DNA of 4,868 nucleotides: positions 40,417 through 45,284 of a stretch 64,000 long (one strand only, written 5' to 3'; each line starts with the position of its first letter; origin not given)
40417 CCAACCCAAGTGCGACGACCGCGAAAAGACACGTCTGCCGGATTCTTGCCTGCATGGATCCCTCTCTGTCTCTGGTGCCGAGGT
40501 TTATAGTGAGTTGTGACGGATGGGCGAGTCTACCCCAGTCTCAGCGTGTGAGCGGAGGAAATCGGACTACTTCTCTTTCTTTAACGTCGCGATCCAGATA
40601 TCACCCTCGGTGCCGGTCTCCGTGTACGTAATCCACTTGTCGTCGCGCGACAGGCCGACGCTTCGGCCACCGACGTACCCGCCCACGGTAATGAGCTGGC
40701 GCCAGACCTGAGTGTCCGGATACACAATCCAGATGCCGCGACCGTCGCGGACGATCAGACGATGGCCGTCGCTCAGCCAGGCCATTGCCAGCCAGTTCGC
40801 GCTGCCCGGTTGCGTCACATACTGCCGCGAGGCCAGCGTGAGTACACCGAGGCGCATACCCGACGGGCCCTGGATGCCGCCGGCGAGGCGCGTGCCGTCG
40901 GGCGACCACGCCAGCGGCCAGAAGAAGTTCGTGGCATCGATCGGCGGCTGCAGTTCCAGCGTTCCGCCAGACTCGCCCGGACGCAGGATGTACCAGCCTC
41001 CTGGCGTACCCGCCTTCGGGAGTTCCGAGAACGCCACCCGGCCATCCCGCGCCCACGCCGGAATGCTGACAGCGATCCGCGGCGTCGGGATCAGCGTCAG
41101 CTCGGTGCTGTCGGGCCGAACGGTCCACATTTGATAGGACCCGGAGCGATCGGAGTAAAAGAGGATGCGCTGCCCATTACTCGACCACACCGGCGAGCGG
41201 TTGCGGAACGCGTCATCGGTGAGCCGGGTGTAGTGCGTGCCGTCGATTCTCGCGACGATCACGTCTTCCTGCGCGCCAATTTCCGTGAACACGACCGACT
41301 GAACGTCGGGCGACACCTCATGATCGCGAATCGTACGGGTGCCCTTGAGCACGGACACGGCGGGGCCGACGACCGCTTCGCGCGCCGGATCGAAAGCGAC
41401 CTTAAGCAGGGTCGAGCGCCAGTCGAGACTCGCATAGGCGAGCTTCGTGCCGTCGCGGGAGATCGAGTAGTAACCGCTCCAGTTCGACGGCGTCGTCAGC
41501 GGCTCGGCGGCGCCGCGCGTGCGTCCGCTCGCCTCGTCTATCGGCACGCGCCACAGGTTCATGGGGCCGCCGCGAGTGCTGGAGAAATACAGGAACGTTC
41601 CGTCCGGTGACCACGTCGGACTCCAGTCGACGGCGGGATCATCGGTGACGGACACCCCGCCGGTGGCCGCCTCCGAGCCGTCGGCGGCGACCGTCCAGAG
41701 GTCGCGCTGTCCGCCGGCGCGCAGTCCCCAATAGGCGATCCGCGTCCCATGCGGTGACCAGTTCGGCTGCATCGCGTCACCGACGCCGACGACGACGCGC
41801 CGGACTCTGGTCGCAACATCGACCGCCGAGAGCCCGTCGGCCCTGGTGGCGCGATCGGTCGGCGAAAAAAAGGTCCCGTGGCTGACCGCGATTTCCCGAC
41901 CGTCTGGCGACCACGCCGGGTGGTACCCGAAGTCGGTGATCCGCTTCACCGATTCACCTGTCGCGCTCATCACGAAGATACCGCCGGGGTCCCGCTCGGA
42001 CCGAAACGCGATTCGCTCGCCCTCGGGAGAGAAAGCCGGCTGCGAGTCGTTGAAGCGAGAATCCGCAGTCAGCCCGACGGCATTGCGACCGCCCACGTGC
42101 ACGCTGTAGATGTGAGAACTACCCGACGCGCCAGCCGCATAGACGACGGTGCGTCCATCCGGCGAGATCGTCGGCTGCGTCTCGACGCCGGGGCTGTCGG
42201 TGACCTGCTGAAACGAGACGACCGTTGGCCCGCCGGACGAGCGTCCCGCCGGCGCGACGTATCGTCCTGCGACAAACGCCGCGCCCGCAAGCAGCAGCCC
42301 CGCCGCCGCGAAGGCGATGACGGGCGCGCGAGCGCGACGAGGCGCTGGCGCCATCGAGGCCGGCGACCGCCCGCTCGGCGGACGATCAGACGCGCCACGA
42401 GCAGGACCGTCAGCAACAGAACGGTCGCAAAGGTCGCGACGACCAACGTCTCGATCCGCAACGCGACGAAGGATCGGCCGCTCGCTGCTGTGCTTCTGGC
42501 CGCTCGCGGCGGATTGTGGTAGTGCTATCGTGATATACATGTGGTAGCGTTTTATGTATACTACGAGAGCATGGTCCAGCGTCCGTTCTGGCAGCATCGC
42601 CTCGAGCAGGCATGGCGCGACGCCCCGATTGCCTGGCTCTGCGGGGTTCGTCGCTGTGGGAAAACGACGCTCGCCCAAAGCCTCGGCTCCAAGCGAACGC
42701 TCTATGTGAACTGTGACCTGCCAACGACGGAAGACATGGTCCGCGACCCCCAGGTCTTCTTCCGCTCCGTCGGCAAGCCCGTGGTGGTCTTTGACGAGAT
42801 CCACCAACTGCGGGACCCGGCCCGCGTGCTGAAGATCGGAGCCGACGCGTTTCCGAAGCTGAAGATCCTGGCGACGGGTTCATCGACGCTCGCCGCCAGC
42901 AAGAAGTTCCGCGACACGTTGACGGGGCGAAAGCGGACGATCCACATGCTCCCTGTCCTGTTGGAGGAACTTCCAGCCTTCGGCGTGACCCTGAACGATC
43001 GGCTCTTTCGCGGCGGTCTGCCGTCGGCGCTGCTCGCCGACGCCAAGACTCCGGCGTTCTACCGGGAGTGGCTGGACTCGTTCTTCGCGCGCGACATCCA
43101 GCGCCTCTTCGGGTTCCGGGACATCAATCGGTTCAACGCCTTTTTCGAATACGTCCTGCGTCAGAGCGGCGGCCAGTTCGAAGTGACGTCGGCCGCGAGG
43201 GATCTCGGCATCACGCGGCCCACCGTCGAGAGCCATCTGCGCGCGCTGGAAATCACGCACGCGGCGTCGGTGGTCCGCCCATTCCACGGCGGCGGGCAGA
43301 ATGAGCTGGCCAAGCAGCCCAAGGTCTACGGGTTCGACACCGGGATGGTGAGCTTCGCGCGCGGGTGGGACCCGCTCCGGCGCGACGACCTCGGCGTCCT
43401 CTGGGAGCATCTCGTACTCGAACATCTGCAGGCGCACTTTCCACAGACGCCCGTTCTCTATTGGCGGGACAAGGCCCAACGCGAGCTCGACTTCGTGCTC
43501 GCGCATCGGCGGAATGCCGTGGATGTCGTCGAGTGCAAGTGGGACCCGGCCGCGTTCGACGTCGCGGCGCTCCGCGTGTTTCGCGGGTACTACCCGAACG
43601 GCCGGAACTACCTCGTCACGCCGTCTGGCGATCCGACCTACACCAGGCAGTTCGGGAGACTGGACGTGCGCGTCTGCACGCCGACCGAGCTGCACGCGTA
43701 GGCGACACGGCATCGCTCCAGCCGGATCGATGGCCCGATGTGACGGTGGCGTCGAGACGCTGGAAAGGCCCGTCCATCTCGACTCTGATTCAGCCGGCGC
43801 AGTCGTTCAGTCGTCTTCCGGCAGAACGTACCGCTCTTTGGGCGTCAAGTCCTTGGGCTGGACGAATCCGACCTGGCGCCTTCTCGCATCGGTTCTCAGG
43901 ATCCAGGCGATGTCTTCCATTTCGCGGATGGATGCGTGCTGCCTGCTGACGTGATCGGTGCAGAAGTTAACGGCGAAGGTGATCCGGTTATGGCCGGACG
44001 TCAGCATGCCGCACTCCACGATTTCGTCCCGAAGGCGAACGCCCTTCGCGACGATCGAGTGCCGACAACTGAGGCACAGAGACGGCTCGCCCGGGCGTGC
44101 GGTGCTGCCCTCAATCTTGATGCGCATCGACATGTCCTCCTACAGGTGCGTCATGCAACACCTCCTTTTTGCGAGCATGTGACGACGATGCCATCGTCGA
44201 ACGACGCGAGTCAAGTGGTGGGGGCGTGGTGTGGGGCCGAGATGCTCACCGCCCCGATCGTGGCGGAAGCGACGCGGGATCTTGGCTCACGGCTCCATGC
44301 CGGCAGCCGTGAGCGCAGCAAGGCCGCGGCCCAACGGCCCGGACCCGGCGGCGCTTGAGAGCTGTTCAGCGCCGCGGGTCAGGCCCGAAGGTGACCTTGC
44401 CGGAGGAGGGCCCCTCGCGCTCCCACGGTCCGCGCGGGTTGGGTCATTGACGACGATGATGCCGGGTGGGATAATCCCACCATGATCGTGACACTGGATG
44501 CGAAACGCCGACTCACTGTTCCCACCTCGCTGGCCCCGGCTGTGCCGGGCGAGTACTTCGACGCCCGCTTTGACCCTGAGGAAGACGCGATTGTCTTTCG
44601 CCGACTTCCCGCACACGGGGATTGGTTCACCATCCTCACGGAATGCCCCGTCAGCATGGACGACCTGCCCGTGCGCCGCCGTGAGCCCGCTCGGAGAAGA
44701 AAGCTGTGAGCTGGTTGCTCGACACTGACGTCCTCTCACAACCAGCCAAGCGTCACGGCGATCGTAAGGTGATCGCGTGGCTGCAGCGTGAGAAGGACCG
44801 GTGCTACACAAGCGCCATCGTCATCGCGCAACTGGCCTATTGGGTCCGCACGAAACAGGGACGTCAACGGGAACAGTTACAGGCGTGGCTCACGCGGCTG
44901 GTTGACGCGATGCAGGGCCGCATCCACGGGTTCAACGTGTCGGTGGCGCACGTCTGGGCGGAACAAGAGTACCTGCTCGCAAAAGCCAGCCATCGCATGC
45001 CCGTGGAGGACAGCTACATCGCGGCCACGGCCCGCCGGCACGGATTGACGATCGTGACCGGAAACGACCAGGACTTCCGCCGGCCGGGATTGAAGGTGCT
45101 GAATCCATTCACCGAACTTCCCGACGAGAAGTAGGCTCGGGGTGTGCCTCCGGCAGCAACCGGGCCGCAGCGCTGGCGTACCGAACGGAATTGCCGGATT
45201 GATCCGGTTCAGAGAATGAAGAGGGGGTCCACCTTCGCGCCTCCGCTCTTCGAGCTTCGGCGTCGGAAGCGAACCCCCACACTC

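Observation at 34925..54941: Three same-orientation copies of the tRNA-Leu(GAG) 3' region: relic att sites of stacked islands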

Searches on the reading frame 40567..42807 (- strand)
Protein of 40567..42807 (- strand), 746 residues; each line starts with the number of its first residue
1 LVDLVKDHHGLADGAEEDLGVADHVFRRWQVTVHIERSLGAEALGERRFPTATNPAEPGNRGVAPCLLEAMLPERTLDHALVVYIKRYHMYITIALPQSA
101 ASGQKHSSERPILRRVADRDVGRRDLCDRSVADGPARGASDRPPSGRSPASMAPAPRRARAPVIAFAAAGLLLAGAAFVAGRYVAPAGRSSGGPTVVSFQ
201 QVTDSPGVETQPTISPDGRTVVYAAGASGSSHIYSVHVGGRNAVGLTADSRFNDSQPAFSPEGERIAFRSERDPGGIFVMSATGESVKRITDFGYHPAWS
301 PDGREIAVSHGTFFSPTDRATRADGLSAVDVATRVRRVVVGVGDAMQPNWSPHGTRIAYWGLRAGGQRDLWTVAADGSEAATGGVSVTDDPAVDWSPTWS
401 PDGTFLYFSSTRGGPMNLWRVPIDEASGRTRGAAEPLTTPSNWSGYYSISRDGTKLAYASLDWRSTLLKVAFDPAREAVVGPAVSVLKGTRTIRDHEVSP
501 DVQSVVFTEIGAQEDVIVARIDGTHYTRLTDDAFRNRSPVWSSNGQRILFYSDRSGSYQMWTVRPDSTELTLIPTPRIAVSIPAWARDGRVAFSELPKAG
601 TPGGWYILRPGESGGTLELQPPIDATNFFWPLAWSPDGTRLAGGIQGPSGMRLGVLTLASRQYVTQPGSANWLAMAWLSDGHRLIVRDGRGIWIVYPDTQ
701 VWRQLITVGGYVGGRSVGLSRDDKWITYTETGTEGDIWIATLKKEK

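Call 10: search_protein_families(library=pfam, proteins=[window:40567-42807:-], max_evalue=0.01)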
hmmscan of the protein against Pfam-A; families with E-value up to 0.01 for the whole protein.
window:40567-42807:- (746 aa): 3 families
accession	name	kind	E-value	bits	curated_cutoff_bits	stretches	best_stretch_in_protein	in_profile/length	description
PF07676.18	PD40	-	7.3e-35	118.6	20.9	4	528-561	3-37/38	WD40-like Beta Propeller Repeat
PF00930.27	DPPIV_N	-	1.4e-05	24.5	22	0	324-360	23-60/354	Dipeptidyl peptidase IV (DPP IV) N-terminal region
PF25174.1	Beta-prop_THOC3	-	6.2e-05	22.6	305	0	339-462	85-192/272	THOC3 beta-propeller domain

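Call 61: search_protein_families(library=ncbifam, proteins=[window:40567-42807:-], max_evalue=0.001)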
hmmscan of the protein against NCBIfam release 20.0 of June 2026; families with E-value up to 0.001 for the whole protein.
window:40567-42807:- (746 aa): 5 families
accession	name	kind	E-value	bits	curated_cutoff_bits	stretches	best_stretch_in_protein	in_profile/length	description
TIGR02800.1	propeller_TolB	equivalog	1e-49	169.6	343.15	3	200-380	228-402/418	Tol-Pal system beta propeller repeat protein TolB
NF053518.1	DipepPtdsDpp5Prph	equivalog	1.4e-19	70.1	900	2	492-573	13-101/655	dipeptidyl-peptidase Dpp5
NF033523.0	lasso_peptidase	equivalog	8.6e-19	67.7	400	2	511-591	66-145/638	Atxe2 family lasso peptide isopeptidase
NF002183.0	PRK01029.1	equivalog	8.7e-19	67.8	405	2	207-271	281-346/429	Tol-Pal system protein TolB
NF053607.1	CHU_0125_OmpA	equivalog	6.8e-09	34.8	620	0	209-277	221-301/639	CHU_0125 family OmpA-like outer membrane integrity protein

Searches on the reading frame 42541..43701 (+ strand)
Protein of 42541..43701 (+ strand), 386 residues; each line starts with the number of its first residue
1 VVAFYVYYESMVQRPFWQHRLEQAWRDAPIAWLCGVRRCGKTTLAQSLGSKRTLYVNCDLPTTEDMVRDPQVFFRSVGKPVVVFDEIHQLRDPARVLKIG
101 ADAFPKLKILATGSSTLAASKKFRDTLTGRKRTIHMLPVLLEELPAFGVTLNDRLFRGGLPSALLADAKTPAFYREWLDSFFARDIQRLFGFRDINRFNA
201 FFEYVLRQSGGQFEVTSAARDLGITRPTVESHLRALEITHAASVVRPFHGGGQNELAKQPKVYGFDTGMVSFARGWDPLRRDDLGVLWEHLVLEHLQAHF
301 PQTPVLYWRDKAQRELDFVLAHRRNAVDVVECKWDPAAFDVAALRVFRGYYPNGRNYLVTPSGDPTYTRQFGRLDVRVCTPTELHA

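Call 10: search_protein_families(library=pfam, proteins=[window:42541-43701:+], max_evalue=0.01)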
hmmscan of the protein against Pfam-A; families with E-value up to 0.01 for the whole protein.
window:42541-43701:+ (386 aa): 4 families
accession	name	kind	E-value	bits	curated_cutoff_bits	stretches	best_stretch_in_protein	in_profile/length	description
PF13635.12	DUF4143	-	3e-31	108.7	28.1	1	184-334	2-159/160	Domain of unknown function (DUF4143)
PF13173.12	AAA_14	-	6.8e-23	81.5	27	1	29-143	3-127/129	AAA domain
PF00126.33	HTH_1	-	0.0065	16.8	26.6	0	215-237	16-38/60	Bacterial regulatory helix-turn-helix protein, lysR family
PF13401.12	AAA_22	-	0.0094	16.7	27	0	28-63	5-46/130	AAA domain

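Call 61: search_protein_families(library=ncbifam, proteins=[window:42541-43701:+], max_evalue=0.001)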
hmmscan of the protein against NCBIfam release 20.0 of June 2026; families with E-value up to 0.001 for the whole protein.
window:42541-43701:+ (386 aa): 0 families

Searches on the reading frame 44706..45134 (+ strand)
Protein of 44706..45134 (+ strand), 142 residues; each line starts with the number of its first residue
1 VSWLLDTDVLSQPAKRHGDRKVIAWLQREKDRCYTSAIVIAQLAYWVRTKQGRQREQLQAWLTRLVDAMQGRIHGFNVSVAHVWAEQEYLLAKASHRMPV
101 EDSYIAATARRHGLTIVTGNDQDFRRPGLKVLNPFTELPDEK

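Call 10: search_protein_families(library=pfam, proteins=[window:44706-45134:+], max_evalue=0.01)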
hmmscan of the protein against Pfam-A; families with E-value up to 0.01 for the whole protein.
window:44706-45134:+ (142 aa): 3 families
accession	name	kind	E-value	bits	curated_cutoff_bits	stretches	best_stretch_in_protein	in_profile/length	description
PF01850.27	PIN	-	6.4e-11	43.4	23.6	1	4-127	2-117/120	PIN domain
PF18480.7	DUF5615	-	0.0021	18.4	23.8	1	99-126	34-60/110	Domain of unknown function (DUF5615)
PF14367.12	DUF4411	-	0.0035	17.6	23.5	1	3-121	1-123/159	Domain of unknown function (DUF4411)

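Call 60: find_encoding_contigs(protein=window:44706-45134:+, flank=10000, max_places=8)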
Protein window:44706-45134:+ (142 aa): no gene with exactly this product is on record in the collection.
